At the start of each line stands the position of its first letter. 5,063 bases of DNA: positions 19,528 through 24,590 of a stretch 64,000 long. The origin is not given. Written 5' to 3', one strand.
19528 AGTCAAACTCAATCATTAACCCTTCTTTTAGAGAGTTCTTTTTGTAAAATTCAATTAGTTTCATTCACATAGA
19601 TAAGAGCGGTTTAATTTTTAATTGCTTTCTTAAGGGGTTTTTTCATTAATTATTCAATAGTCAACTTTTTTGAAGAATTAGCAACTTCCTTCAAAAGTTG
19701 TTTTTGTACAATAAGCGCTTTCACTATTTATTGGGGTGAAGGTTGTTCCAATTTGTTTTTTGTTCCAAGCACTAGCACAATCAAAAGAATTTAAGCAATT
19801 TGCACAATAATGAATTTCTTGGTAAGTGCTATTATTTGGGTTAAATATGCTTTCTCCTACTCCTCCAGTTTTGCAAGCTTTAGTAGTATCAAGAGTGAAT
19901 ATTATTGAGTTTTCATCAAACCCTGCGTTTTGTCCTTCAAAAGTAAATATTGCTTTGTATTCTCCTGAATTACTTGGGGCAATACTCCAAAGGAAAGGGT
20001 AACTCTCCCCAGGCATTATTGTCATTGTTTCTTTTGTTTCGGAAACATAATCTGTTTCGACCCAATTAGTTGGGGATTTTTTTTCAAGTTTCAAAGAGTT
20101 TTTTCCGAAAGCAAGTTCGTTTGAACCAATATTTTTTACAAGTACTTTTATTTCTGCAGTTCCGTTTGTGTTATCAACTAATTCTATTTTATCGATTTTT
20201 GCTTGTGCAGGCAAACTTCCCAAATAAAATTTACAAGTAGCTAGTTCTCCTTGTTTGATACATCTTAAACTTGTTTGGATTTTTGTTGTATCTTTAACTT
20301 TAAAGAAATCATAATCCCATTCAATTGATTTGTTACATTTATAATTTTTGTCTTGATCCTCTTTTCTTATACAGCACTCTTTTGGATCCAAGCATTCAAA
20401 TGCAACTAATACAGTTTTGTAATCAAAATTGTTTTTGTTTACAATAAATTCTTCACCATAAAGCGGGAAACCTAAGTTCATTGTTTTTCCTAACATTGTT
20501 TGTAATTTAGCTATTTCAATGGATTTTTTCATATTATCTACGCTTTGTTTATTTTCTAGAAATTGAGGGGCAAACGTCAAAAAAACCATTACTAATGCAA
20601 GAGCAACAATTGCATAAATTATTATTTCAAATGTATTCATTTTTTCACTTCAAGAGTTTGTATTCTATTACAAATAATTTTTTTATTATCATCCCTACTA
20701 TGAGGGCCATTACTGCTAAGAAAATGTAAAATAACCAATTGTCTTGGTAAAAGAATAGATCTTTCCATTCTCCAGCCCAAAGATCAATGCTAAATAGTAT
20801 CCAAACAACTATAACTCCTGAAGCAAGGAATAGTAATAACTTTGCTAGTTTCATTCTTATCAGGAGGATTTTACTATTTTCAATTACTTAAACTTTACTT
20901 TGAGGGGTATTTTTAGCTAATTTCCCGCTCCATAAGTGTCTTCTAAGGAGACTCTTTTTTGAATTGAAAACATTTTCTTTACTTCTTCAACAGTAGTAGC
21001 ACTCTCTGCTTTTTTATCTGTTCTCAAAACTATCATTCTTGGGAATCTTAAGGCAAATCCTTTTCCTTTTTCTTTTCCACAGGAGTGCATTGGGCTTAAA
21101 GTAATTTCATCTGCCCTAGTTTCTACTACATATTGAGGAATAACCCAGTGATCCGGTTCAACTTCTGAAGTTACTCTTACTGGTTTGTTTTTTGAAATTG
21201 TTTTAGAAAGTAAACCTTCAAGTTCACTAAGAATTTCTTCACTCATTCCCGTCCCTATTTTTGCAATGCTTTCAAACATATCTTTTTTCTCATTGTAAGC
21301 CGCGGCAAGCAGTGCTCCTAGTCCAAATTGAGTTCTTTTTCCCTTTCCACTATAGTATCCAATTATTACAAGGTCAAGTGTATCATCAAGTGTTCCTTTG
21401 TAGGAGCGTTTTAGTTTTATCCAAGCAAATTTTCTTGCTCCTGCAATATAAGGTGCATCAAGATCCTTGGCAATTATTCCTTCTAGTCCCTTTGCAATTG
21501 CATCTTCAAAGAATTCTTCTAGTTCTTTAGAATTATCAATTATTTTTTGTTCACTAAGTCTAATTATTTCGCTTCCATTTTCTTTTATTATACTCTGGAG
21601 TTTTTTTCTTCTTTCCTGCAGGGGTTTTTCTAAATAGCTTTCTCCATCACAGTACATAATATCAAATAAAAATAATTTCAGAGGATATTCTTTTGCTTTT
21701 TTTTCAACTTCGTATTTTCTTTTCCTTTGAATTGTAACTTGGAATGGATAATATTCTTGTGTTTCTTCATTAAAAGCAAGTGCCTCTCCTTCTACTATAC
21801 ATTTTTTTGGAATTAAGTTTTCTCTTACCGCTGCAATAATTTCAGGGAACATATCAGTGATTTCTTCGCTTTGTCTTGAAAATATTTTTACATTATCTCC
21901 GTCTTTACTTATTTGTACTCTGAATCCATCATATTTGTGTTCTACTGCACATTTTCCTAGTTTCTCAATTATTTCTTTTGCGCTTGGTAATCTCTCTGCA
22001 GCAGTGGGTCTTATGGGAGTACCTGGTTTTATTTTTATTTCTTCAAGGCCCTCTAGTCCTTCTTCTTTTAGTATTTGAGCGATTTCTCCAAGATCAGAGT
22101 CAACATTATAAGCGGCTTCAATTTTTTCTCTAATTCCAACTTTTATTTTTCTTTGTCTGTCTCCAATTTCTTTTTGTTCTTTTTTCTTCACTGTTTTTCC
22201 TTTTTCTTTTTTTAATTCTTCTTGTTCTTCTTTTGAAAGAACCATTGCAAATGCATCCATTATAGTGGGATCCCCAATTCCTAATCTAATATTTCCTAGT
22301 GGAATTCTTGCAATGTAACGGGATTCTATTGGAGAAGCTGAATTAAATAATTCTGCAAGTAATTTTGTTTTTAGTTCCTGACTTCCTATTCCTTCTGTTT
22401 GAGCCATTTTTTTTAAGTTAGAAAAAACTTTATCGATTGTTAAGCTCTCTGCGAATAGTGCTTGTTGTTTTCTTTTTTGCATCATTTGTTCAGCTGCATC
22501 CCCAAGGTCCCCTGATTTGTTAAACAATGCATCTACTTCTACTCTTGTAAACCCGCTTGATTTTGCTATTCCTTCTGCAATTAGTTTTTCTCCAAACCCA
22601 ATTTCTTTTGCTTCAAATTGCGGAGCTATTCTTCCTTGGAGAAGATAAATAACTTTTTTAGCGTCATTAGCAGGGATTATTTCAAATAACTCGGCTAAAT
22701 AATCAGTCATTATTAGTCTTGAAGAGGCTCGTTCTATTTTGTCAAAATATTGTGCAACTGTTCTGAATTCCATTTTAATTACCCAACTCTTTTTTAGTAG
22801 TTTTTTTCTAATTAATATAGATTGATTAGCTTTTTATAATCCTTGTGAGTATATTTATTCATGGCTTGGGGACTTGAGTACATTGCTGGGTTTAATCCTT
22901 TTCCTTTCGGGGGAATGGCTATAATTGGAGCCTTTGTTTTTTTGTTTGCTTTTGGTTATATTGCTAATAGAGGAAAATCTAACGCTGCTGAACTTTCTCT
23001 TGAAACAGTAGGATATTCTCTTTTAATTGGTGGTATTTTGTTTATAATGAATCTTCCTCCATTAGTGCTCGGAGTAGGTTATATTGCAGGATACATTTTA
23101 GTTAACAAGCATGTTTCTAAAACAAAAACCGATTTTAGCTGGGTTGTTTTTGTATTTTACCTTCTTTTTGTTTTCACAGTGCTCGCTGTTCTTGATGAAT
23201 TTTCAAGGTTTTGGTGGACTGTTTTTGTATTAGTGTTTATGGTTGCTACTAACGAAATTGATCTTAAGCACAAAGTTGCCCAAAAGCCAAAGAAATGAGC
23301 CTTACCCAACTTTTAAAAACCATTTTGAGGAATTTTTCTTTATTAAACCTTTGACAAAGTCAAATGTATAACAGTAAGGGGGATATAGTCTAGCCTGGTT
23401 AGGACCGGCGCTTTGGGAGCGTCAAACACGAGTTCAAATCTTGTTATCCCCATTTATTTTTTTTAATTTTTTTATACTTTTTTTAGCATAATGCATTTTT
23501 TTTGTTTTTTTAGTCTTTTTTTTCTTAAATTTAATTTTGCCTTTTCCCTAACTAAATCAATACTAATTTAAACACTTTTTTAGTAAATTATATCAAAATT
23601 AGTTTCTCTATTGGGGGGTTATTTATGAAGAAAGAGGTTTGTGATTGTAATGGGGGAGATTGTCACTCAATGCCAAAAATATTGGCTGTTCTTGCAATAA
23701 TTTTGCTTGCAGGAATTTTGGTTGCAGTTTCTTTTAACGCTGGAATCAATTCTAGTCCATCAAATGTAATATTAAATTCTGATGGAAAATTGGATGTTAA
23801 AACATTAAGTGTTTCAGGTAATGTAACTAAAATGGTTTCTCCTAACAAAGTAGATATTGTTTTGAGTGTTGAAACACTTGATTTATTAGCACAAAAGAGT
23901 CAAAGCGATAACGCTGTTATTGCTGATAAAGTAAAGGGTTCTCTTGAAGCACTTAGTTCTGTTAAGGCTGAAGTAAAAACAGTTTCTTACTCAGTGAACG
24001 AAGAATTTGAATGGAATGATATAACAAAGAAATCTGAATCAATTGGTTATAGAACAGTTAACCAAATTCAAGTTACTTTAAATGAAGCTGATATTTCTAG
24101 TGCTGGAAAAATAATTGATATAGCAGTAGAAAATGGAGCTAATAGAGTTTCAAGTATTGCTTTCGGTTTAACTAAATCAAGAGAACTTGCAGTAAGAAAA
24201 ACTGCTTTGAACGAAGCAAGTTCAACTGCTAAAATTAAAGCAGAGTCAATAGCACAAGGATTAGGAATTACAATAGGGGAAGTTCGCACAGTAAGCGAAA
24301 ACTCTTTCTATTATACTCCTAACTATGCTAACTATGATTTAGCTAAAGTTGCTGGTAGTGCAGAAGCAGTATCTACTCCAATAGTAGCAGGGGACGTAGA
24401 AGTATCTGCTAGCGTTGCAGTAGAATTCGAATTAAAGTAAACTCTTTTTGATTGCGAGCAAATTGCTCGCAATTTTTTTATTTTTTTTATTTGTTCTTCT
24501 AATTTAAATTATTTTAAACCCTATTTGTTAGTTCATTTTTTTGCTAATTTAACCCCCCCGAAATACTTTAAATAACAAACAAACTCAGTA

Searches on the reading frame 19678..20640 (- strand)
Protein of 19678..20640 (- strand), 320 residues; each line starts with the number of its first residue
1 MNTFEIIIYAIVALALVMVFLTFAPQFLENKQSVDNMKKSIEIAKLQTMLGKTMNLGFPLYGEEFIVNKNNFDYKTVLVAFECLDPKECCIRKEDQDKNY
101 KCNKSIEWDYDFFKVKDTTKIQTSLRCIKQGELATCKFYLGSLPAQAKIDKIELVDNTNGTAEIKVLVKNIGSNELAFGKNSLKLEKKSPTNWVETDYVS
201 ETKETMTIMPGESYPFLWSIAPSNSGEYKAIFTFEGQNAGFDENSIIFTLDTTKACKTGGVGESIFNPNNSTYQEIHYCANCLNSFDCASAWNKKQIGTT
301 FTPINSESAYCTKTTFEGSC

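Call 24: search_protein_families(library=pfam, proteins=[window:19678-20640:-], max_evalue=0.1)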
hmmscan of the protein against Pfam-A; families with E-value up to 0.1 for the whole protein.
window:19678-20640:- (320 aa): 2 families
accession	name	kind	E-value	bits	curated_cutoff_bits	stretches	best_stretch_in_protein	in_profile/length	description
PF20251.4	Big_14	-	0.00011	22.5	27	1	158-234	15-94/104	Bacterial Ig-like domain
PF21633.3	MOV-10_Ig-like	-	0.00048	20.6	27.4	1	151-238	23-108/126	Helicase MOV-10, Ig-like domain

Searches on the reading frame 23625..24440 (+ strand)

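Call 24: search_protein_families(library=pfam, proteins=[window:23625-24440:+], max_evalue=0.1)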
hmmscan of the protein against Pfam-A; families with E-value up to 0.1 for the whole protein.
window:23625-24440:+ (271 aa): 1 family
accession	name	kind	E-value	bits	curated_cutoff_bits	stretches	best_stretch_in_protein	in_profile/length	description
PF04402.19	SIMPL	-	2e-36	126.6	25.2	1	61-268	1-205/205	Protein of unknown function (DUF541)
